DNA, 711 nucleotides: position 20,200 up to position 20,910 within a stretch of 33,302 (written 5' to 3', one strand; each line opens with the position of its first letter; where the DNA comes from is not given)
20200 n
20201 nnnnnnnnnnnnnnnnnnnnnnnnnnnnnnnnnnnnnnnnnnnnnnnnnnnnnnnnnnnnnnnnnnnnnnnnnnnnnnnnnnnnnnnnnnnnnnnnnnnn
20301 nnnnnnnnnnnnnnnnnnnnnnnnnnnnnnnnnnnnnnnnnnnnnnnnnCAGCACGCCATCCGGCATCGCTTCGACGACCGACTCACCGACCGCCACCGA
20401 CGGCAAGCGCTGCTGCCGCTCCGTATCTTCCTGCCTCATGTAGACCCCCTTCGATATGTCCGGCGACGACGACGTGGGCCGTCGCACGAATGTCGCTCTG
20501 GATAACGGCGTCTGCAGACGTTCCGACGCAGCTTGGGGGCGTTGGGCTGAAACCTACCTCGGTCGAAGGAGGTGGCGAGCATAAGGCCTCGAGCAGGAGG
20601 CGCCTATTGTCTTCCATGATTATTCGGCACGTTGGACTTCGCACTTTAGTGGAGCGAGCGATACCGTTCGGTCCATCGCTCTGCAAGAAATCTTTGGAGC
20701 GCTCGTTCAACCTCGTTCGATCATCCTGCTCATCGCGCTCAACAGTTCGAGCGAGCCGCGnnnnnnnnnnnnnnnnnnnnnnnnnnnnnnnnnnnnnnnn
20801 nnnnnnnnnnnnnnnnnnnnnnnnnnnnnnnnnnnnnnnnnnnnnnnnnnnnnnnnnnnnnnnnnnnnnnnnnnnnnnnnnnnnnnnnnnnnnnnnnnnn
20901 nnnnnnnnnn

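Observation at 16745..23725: Soluble multi-PAS kinase, REC-ANTAR regulator, long leader, GGDEF-EAL enzyme and HisKA_2 kinase in one operon: a candidate antitermination-gated c-di-GMP module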

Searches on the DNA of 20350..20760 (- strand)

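Call 58: search_rna_families(source=window, start=20350, end=20760, threshold=evalue, max_evalue=10)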
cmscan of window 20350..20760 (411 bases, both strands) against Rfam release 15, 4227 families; matches with E-value up to 10: 2.
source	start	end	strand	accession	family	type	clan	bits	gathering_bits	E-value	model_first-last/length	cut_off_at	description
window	20490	20513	+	RF00436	UnaL2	Cis-reg;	-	16.7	55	2.5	16-39/54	no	UnaL2 LINE 3' element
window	20446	20499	-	RF02946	cow-rumen-1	Gene; sRNA;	-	16.4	53.4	0.4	1-61/61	no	cow-rumen-1 RNA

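Call 108: build_rna_model(alignment_id=A11, structure=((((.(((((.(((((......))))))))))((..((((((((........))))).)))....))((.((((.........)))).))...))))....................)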
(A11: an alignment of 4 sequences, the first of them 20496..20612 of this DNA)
Model R1 built from alignment A11 (4 sequences, 117 columns); structure: as given.
model positions 117; base pairs 30; branch points 2; effective number of sequences 1.43; information 0.59 bits per position. Calibrated on 0.2 Mb of random sequence (short: E-values are rough).
structure used (alignment columns):
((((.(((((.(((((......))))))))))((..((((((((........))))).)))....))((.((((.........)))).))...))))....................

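Call 109: search_with_rna_model(model_id=R1, sources=[window, L081, L173, L174, L085, L087, L088, L089, L090, L175, L177], max_evalue=10)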
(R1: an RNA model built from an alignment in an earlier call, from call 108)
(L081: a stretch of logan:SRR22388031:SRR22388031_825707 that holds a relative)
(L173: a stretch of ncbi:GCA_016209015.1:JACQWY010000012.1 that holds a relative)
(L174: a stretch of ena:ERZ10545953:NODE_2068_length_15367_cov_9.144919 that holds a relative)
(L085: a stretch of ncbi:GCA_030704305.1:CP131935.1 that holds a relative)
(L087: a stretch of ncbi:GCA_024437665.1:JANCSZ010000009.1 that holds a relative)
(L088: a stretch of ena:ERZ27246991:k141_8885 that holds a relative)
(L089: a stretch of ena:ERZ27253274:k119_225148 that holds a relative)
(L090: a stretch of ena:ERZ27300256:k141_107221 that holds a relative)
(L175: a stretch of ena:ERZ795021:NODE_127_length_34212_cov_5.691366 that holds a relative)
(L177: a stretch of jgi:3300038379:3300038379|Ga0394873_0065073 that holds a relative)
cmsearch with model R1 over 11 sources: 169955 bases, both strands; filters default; matches with E-value up to 10: 4.
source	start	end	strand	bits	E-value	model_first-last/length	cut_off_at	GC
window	20496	20612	-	132.2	6.1e-34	1-117/117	no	0.62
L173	10941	11025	-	12.7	0.35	1-117/117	no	0.71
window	5151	5246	+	11.9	0.59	1-117/117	no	0.76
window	19444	19502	+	8.8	4.3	1-117/117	no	0.69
